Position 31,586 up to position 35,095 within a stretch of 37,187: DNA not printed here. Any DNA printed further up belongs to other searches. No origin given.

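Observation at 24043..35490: Five-gene coupled operon (SNF2 ATPase, DUF262/DUF1524 nuclease, long beta-class MTase, Res-like helicase-nuclease, unknown protein): candidate undescribed composite defence system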

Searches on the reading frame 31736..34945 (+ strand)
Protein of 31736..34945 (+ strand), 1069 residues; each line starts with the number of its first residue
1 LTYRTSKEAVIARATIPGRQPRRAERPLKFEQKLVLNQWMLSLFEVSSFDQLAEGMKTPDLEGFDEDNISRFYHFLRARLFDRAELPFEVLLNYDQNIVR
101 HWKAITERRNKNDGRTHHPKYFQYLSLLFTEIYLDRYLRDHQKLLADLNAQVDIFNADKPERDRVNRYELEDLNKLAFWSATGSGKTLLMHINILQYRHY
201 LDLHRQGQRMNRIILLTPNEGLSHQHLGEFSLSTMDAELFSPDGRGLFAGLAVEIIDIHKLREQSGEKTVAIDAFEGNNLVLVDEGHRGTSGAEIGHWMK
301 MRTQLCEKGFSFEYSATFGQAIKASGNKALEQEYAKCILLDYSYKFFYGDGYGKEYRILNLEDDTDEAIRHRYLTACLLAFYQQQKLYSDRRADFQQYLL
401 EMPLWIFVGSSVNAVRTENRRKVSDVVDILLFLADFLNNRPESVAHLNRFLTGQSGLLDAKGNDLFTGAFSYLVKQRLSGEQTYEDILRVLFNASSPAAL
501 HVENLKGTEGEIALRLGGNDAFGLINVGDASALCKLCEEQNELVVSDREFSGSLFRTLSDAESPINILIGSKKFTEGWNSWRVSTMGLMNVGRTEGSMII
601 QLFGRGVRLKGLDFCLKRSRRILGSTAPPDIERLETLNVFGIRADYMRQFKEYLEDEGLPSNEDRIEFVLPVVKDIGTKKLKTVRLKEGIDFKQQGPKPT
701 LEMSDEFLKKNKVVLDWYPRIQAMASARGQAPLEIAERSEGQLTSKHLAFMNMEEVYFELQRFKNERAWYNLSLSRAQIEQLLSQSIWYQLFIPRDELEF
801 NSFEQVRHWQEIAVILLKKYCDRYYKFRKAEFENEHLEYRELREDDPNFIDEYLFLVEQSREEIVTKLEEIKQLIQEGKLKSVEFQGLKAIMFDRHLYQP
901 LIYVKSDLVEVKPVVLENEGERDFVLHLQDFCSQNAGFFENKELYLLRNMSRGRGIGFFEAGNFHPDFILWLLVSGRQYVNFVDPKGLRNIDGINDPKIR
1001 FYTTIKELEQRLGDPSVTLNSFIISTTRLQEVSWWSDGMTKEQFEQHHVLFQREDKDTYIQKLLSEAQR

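Call 3: search_protein_families(library=pfam, proteins=[window:31736-34945:+], max_evalue=0.01)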
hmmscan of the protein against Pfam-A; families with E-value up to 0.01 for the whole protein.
window:31736-34945:+ (1069 aa): 3 families
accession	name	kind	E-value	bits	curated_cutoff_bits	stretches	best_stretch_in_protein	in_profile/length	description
PF04851.21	ResIII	-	2e-08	34.7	22.5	1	163-318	20-162/164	Type III restriction enzyme, res subunit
PF18766.7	SWI2_SNF2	-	3.4e-06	27.3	26.7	1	175-300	20-138/221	SWI2/SNF2 ATPase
PF00270.35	DEAD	-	0.00027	21.2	26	1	180-233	21-68/167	DEAD/DEAH box helicase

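Call 4: search_protein_families(library=padloc, proteins=[window:31736-34945:+], max_evalue=0.01)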
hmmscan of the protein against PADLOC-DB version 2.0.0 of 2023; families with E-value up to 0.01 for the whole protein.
window:31736-34945:+ (1069 aa): 1 family
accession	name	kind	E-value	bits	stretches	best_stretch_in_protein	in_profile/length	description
PDLC03654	REase_III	-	1.1e-240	799.6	2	329-1064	373-1124/1154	Type III restriction enzyme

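Call 7: search_protein_families(library=ncbifam, proteins=[window:31736-34945:+], max_evalue=0.01)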
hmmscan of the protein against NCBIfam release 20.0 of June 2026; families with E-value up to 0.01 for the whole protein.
window:31736-34945:+ (1069 aa): 1 family
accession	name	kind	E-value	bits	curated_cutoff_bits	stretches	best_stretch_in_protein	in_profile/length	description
TIGR00348.1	hsdR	subfamily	0.0071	14.9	284.55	0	177-317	271-407/674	HsdR family type I site-specific deoxyribonuclease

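Call 9: find_homologous_proteins(query=window:31736-34945:+, max_evalue=1e-10)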
Query window:31736-34945:+ (1069 aa): 7950 proteins with E <= 1e-10 among 8000 candidates; the best 120 are listed.
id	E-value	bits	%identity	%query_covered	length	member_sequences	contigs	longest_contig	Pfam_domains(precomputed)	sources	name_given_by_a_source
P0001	0.0e+0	2365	100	97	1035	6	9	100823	PF18766.8,PF04851.22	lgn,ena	-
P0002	0.0e+0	2148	88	99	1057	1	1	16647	PF04851.22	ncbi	ncbi:hypothetical protein ES707_03227 [subsurface metagenome]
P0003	0.0e+0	1941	79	99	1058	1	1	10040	PF18766.8,PF04851.22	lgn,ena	-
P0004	0.0e+0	1845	76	98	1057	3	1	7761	PF18766.8,PF04851.22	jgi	-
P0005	0.0e+0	1817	75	98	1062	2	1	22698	PF18766.8,PF04851.22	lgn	-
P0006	0.0e+0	1803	74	98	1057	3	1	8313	PF18766.8,PF04851.22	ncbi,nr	ncbi:MAG: DEAD/DEAH box helicase family protein [Proteobacteria bacterium]|nr:DEAD/DEAH box helicase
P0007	0.0e+0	1803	74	98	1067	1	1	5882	PF18766.8,PF04851.22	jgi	jgi:hypothetical protein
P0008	0.0e+0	1801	74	98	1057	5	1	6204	PF18766.8,PF04851.22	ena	-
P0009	0.0e+0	1756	73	99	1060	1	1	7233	PF18766.8,PF04851.22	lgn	-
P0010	0.0e+0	1755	71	99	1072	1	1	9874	PF18766.8,PF04851.22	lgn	-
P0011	0.0e+0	1753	72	98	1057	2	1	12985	PF18766.8,PF04851.22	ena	-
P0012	0.0e+0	1746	72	97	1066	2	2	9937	PF00270.36,PF18766.8,PF04851.22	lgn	-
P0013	0.0e+0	1738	71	98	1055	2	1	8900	PF18766.8,PF04851.22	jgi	jgi:hypothetical protein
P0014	0.0e+0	1737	71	97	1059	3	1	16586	PF18766.8,PF04851.22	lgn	-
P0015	0.0e+0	1737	71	99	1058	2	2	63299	PF18766.8,PF04851.22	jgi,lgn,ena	-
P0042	0.0e+0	1665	69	98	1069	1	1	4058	PF00270.36,PF18766.8,PF04851.22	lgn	-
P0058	0.0e+0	1648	68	98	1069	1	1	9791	PF00270.36,PF18766.8,PF04851.22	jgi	jgi:hypothetical protein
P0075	0.0e+0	1637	68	99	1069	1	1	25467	PF00270.36,PF18766.8,PF04851.22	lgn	-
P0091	0.0e+0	1620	68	97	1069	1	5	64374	PF00270.36,PF18766.8,PF04851.22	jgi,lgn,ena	-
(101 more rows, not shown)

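Call 11: find_related_loci(query=A1, collection=genome_contigs, flank=10000)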
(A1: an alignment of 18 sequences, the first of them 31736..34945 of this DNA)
Query A1 (1069 aa) in genome_contigs; peptide patterns used: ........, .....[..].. (x = any residue, [..] = any of these).
599 stretches matched a pattern (row limit reached: there are more); 560 encode a relative of the query (tblastn E <= 1e-3); the best 80 are kept; 80 distinct loci.
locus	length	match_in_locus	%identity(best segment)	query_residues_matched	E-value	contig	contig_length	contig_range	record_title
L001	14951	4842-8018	73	3-1067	0e+0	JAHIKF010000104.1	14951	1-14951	MAG: Proteobacteria bacterium isolate KR13_N1.mb.39 KR13_N1.mb.39_k141_49356, whole genome shotgun sequence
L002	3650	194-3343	70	15-1065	0e+0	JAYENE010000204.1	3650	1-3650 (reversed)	MAG: Thermodesulfobacteriota bacterium isolate MAG063 MAG063_204, whole genome shotgun sequence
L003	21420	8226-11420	69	11-1068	0e+0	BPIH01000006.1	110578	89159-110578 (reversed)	MAG: Chloroflexota bacterium KatS3mg065 DNA, contig_11867, whole genome shotgun sequence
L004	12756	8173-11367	69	14-1068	0e+0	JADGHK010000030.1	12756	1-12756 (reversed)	MAG: Bryobacteraceae bacterium isolate HOG28 NODE_3268_length_12756_cov_16.051197, whole genome shotgun sequence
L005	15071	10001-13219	68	26-1069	0e+0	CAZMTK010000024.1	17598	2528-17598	MAG TPA_asm: uncultured bacterium isolate binchicken_co27_46 genome assembly, contig: NODE_5668_length_17598_cov_23.7108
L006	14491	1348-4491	68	20-1064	0e+0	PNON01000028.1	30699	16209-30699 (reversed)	MAG: Anaerolinea sp. isolate SW.3.17 SW_1000752_30699, whole genome shotgun sequence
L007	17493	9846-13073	67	7-1067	0e+0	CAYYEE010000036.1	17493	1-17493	MAG TPA_asm: uncultured Planctomycetota bacterium isolate binchicken_co265_18 genome assembly, contig: NODE_5186_length_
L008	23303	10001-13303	66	2-1064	0e+0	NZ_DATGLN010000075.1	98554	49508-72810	MAG: Chthonomonas sp. isolate SMAG_U9887 k141_338806, whole genome shotgun sequence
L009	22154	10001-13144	67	19-1067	0e+0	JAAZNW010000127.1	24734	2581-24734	MAG: Chloroflexota bacterium isolate AS27yjCOA_203 201101_AS27, whole genome shotgun sequence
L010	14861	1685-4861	67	7-1067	0e+0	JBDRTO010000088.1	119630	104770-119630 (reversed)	MAG: Pseudomonadota bacterium isolate MEGAHIT-group-3.82 k141_494280, whole genome shotgun sequence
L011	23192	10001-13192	67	24-1069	0e+0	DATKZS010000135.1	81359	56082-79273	MAG TPA_asm: bacterium isolate SMAG_U14251 k141_841387, whole genome shotgun sequence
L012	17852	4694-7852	67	30-1067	0e+0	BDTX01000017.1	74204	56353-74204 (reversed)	Bacterium BMS3Bbin14 DNA, contig: NODE_10, whole genome shotgun sequence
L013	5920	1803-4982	66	18-1067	0e+0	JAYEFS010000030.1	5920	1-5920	MAG: Methanobacteriota archaeon isolate MAG266 MAG266_30, whole genome shotgun sequence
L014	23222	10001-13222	64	3-1069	0e+0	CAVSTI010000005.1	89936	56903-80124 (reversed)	MAG: uncultured Acidobacteriaceae bacterium isolate MFD09671.bin.2.23 genome assembly, contig: contig_25347, whole genom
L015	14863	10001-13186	63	4-1064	0e+0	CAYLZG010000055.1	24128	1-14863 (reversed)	MAG TPA_asm: uncultured Anaerolineales bacterium isolate SRP239243_co2_359 genome assembly, contig: NODE_3245_length_241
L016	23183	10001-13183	63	8-1069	0e+0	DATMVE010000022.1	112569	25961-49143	MAG TPA_asm: Pyrinomonadaceae bacterium isolate SMAG_U13060 k141_266561, whole genome shotgun sequence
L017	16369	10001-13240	62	5-1067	0e+0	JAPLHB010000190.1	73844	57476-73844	MAG: Chloroflexota bacterium isolate LacPavin_0920_WC70_MAG_64_18 LacPavin_0920_WC70_scaffold_95293, whole genome shotgu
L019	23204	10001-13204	62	2-1069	0e+0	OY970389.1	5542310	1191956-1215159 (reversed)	MAG: Pyrinomonadaceae bacterium isolate MFD09206.bin.c.1 genome assembly, chromosome: 1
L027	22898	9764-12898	69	22-1067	0e+0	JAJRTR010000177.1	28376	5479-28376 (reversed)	MAG: bacterium isolate Dive96_bin1.91 k141_4428949, whole genome shotgun sequence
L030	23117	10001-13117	62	19-1067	0e+0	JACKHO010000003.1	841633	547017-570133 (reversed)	MAG: Planctomycetaceae bacterium isolate HK-STAS-PLAN-20 HK-STAS-PLAN-20_3, whole genome shotgun sequence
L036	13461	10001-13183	57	15-1067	0e+0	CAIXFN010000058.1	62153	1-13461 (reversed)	MAG: uncultured Pedosphaera sp. isolate Umea2p3_bin-0208 genome assembly, contig: bin-0208:058/118, whole genome shotgun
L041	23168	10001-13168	56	13-1067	0e+0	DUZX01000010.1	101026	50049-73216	MAG TPA_asm: Desulfuromonadales bacterium isolate MAG_13126_9_058 Ga0172367_10000165, whole genome shotgun sequence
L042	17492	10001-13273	54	5-1069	0e+0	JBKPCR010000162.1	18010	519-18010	MAG: bacterium isolate GB_EKS_MAG_00046 GB_EKS_000000335048, whole genome shotgun sequence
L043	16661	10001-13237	55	9-1066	0e+0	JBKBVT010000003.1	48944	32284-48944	MAG: Hyphomonas sp. isolate 21H_022.bin.28 NODE_3_length_48944_cov_21.961242, whole genome shotgun sequence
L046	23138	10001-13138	55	19-1065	0e+0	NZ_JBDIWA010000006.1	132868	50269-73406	MAG: Candidatus Kuenenia sp. isolate Bin_40 NODE_99_length_132868_cov_16.596764, whole genome shotgun sequence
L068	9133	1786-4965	54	28-1064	0e+0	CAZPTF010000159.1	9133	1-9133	MAG TPA_asm: uncultured Anaerolineae bacterium isolate SRP241326_co3_194 genome assembly, contig: NODE_8915_length_9133_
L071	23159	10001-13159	55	22-1065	0e+0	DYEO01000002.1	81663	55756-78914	MAG TPA_asm: Dethiobacter sp. isolate Tomsk_51_21 Tomsk_k141_1986, whole genome shotgun sequence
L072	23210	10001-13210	55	19-1067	0e+0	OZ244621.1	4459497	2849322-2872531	MAG: uncultured Candidatus Binatia bacterium isolate 8f9fbfc1-36b4-40f3-a05a-ee2ffc03c637 genome assembly, chromosome: 1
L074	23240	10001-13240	54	8-1067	0e+0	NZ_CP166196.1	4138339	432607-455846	Asticcacaulis solisilvae strain CGM1-3EN(T) chromosome, complete genome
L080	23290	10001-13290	63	28-1064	0e+0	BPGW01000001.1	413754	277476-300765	MAG: Bacteroidia bacterium KatS3mg026 DNA, contig_8831, whole genome shotgun sequence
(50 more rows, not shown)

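Call 19: search_protein_families(library=pfam, proteins=[L027:7883-9049:+, L027:9051-9737:+, L009:3262-4362:+, L009:8179-9948:+, L007:6107-6535:+, L012:3576-4652:+, L027:3709-4821:+, L043:6211-6741:+, L004:7301-8161:+, L011:8168-9940:+], max_evalue=0.001)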
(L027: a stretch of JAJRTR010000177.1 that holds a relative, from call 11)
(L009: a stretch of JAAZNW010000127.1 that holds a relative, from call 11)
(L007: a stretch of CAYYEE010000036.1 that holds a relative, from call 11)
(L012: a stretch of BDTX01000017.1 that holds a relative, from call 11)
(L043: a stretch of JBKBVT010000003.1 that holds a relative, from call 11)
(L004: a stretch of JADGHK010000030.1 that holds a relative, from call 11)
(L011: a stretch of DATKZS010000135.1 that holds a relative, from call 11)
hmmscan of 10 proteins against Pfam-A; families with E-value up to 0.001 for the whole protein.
L027:7883-9049:+ (388 aa): 5 families
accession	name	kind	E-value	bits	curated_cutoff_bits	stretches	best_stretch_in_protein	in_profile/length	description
PF13304.12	AAA_21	-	7.5e-28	98.9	27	2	186-339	170-304/304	AAA domain, putative AbiEii toxin, Type IV TA system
PF13175.12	AAA_15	-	9e-11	42.4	32.1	1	236-338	291-374/374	AAA ATPase domain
PF02463.25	SMC_N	-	2.3e-08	34.2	40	1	22-59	2-41/220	RecF/RecN/SMC N terminal domain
PF11398.14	DUF2813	-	0.00012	22.1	21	0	297-351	286-338/372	Protein of unknown function (DUF2813)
PF13476.12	AAA_23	-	0.00023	22.3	27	1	27-132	4-87/201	AAA domain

L027:9051-9737:+ (228 aa): 1 family
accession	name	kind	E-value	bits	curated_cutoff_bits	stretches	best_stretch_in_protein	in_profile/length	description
PF14103.11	DUF4276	-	1.4e-52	179.2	30.2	1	8-225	1-192/192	Domain of unknown function (DUF4276)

L009:3262-4362:+ (366 aa): 2 families
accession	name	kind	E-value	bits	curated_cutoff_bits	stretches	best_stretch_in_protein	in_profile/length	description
PF13784.11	Fic_N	-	7e-25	87.3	26.7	1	25-104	4-80/82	Fic/DOC family N-terminal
PF02661.23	Fic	-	6.4e-20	72.2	24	1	113-218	1-93/93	Fic/DOC family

L009:8179-9948:+ (589 aa): 1 family
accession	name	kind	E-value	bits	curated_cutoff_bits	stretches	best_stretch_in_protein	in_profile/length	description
PF03235.19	GmrSD_N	-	6.4e-30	105.2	33.2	1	23-251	9-198/199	GmrSD restriction endonuclease, N-terminal domain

L007:6107-6535:+ (142 aa): 1 family
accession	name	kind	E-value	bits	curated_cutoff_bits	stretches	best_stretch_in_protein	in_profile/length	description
PF05635.17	23S_rRNA_IVP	-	2e-26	92.7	33.8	1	25-125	5-104/106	23S rRNA-intervening sequence protein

L012:3576-4652:+ (358 aa): 1 family
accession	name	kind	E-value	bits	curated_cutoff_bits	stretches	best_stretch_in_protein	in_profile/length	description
PF13310.11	Virulence_RhuM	-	1.1e-111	372.6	33.7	1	74-321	1-248/252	Virulence protein RhuM family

L027:3709-4821:+ (370 aa): 6 families
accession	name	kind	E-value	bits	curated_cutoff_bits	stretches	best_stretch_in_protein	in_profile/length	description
PF01381.28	HTH_3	-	3.3e-12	46.7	23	1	21-72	1-52/55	Helix-turn-helix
PF06114.19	Peptidase_M78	-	6.7e-11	42.5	22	1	229-323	14-105/123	IrrE N-terminal-like domain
PF13560.12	HTH_31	-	3.7e-05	24.4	27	1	21-75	6-61/64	Helix-turn-helix domain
PF13443.12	HTH_26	-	5e-05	23.9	22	1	21-56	2-38/63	Cro/C1-type HTH DNA-binding domain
PF12844.13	HTH_19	-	0.00034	20.9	30.2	0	18-72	1-55/64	Helix-turn-helix domain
PF13412.12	HTH_24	-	0.0007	19.6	21.9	0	26-51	14-39/48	Winged helix-turn-helix DNA-binding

L043:6211-6741:+ (176 aa): 0 families

L004:7301-8161:+ (286 aa): 1 family
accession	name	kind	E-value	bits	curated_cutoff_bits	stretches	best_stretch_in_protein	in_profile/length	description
PF12686.12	DUF3800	-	1e-13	52.7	21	1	15-224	2-149/149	Protein of unknown function (DUF3800)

L011:8168-9940:+ (590 aa): 1 family
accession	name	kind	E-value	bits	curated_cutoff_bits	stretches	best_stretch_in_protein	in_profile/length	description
PF10592.14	AIPR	-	2.9e-40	139.3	25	1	246-437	1-205/308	AIPR protein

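Call 20: search_protein_families(library=pfam, proteins=[L030:7368-9992:+, L036:8160-9854:+, L017:8962-10005:+, L068:249-1433:+, L015:9172-10029:+, L015:5344-6120:+, L030:3562-4260:+, L046:8984-9637:+, L009:7563-8153:+, L041:4966-5565:+], max_evalue=0.001)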
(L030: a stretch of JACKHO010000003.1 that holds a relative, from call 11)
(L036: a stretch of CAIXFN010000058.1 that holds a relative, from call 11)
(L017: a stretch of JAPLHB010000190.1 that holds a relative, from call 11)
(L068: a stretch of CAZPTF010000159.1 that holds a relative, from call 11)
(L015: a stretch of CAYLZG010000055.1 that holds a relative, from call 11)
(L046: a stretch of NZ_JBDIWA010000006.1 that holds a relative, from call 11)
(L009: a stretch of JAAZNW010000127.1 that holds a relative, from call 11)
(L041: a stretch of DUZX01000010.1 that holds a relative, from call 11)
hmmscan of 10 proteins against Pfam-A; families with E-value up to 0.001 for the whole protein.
L030:7368-9992:+ (874 aa): 4 families
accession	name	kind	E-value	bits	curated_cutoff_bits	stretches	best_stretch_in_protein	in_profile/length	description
PF13304.12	AAA_21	-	1.5e-10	42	27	1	599-814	110-302/304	AAA domain, putative AbiEii toxin, Type IV TA system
PF02463.25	SMC_N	-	1.2e-08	35.1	40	1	280-315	16-51/220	RecF/RecN/SMC N terminal domain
PF13476.12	AAA_23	-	2e-08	35.5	27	1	281-615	12-199/201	AAA domain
PF13175.12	AAA_15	-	0.00071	19.7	32.1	1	282-814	17-373/374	AAA ATPase domain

L036:8160-9854:+ (564 aa): 5 families
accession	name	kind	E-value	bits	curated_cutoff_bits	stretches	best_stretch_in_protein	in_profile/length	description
PF13749.12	HATPase_c_4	-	4.6e-13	49.4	26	1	314-395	3-85/89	Putative ATP-dependent DNA helicase recG C-terminal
PF04326.19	SLFN_AlbA_2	-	1.4e-11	45.4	25.3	1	14-123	1-106/118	Schlafen, AlbA_2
PF13412.12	HTH_24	-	9.2e-06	25.6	21.9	1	508-547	6-45/48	Winged helix-turn-helix DNA-binding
PF12802.13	MarR_2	-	0.00047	20.7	27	0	426-472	7-54/61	MarR family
PF03965.22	Penicillinase_R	-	0.00095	19.9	22.6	0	425-528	4-109/115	Penicillinase repressor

L017:8962-10005:+ (347 aa): 0 families

L068:249-1433:+ (394 aa): 2 families
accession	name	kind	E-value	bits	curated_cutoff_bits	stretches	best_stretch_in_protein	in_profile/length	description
PF06250.17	YhcG_C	-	7.4e-54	182.3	32.5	1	232-382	3-153/157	YhcG PDDEXK nuclease domain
PF17761.7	DUF1016_N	-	1.3e-27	97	32.8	1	47-206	9-137/137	DUF1016 N-terminal domain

L015:9172-10029:+ (285 aa): 0 families

L015:5344-6120:+ (258 aa): 1 family
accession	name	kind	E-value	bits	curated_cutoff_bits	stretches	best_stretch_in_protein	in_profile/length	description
PF00227.31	Proteasome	-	2.3e-08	34.4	22.4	1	2-96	5-101/189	Proteasome subunit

L030:3562-4260:+ (232 aa): 0 families

L046:8984-9637:+ (217 aa): 1 family
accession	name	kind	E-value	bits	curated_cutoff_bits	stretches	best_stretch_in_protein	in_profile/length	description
PF12686.12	DUF3800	-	5.5e-16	60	21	1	2-193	1-149/149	Protein of unknown function (DUF3800)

L009:7563-8153:+ (196 aa): 0 families

L041:4966-5565:+ (199 aa): 1 family
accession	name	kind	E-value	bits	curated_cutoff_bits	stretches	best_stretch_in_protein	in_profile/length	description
PF02661.23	Fic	-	7.3e-13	49.6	24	1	60-152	2-93/93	Fic/DOC family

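Call 23: search_solved_structures(query=A1, max_evalue=0.01)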
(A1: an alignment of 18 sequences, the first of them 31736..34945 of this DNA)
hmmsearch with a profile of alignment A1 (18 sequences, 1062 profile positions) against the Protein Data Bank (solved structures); distinct sequences matched with E-value up to 0.01: 0.
